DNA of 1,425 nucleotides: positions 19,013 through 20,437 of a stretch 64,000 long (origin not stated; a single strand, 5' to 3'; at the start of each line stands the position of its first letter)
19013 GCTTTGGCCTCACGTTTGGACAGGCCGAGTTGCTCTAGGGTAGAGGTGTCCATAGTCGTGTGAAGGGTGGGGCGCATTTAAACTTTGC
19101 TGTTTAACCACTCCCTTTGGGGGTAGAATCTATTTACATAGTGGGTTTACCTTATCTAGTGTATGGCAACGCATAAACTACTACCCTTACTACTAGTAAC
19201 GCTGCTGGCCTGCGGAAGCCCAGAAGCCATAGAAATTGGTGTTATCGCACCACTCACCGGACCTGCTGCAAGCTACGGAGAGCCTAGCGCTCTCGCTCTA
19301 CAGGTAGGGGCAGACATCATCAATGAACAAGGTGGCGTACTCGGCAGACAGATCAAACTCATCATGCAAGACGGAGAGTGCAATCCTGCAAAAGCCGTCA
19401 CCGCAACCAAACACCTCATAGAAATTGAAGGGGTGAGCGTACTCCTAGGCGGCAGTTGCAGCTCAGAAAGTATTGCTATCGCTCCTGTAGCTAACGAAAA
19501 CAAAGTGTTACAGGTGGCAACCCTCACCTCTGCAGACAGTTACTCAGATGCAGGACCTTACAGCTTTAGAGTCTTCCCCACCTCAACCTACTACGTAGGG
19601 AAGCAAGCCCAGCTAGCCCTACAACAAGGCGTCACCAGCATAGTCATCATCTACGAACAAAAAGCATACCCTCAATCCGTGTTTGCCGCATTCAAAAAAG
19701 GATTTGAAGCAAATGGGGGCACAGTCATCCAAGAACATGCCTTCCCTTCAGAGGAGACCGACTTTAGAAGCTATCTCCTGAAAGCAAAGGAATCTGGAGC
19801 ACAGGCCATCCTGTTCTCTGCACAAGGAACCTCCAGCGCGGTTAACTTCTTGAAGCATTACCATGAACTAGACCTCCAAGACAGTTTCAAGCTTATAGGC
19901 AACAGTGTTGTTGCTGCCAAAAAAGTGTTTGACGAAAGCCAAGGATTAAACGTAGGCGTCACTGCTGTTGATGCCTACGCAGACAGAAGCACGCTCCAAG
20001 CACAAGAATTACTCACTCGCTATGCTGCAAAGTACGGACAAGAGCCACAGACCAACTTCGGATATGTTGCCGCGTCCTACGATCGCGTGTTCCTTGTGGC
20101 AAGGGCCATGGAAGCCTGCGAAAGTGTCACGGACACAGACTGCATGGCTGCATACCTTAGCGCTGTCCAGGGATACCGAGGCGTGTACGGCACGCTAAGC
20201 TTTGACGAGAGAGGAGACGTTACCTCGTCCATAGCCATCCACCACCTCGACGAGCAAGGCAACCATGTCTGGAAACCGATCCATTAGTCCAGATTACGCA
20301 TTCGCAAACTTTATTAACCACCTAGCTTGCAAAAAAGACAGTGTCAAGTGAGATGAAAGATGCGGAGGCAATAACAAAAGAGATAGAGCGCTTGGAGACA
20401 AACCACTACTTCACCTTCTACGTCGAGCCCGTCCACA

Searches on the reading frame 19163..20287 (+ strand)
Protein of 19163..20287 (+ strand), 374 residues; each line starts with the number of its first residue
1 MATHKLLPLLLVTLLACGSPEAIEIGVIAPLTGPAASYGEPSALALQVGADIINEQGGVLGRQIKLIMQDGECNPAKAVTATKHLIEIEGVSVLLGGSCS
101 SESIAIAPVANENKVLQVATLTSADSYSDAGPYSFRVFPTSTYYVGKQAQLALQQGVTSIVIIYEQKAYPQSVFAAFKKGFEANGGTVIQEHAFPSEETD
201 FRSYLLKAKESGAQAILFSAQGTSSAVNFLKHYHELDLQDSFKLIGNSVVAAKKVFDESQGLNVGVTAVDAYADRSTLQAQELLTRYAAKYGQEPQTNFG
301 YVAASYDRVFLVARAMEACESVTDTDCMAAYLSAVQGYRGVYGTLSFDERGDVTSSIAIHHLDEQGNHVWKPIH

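Call 9: search_protein_families(library=pfam, proteins=[window:19163-20287:+])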
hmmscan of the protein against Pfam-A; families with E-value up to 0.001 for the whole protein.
window:19163-20287:+ (374 aa): 3 families
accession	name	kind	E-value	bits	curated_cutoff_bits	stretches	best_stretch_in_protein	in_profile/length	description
PF13458.12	Peripla_BP_6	-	1.3e-61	209.6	31.7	1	23-363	2-339/343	Periplasmic binding protein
PF01094.35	ANF_receptor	-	2.4e-31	109.5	25.4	1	44-359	4-347/353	Receptor family ligand binding region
PF13433.12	Peripla_BP_5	-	4.4e-22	79.1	27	1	23-349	1-322/363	Periplasmic binding protein domain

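Call 13: find_encoding_contigs(protein=window:19163-20284:+, flank=10000, max_places=6)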
Protein window:19163-20284:+ (374 aa): 23 contigs read that carry it; 6 places shown.
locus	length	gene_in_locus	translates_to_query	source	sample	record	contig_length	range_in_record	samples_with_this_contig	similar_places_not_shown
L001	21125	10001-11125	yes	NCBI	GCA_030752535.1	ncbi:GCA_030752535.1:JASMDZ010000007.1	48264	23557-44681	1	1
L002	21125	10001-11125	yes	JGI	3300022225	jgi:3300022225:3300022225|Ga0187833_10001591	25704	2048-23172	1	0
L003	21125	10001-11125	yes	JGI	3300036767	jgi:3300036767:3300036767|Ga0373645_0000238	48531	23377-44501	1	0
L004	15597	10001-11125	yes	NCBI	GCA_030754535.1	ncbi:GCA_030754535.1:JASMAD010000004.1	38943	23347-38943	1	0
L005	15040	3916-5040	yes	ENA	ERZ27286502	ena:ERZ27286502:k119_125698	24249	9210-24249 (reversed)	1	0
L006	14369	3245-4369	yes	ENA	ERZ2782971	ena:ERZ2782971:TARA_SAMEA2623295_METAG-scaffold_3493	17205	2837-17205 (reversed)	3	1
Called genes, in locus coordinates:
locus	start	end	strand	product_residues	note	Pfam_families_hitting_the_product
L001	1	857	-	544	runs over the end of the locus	-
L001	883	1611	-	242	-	PF01978:TrmB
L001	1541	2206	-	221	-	PF13521:AAA_28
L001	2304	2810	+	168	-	PF22769:DCD, PF00692:dUTPase (weak)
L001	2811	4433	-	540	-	PF00999:Na_H_Exchanger, PF02254:TrkA_N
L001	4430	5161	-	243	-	PF05670:NFACT-R_1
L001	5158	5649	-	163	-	-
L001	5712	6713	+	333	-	-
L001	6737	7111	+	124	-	-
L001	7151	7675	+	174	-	PF11969:DcpS_C, PF01230:HIT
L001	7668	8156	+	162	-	PF01230:HIT (weak)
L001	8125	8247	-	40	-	-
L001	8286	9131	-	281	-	PF01478:Peptidase_A24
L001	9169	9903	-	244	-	PF01978:TrmB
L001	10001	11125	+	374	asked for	PF13433:Peripla_BP_5, PF13458:Peripla_BP_6, PF01094:ANF_receptor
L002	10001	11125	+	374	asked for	PF13433:Peripla_BP_5, PF13458:Peripla_BP_6, PF01094:ANF_receptor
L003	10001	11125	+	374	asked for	PF13433:Peripla_BP_5, PF13458:Peripla_BP_6, PF01094:ANF_receptor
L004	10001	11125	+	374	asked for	PF13433:Peripla_BP_5, PF13458:Peripla_BP_6, PF01094:ANF_receptor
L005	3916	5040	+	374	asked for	PF13433:Peripla_BP_5, PF13458:Peripla_BP_6, PF01094:ANF_receptor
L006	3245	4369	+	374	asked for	PF13433:Peripla_BP_5, PF13458:Peripla_BP_6, PF01094:ANF_receptor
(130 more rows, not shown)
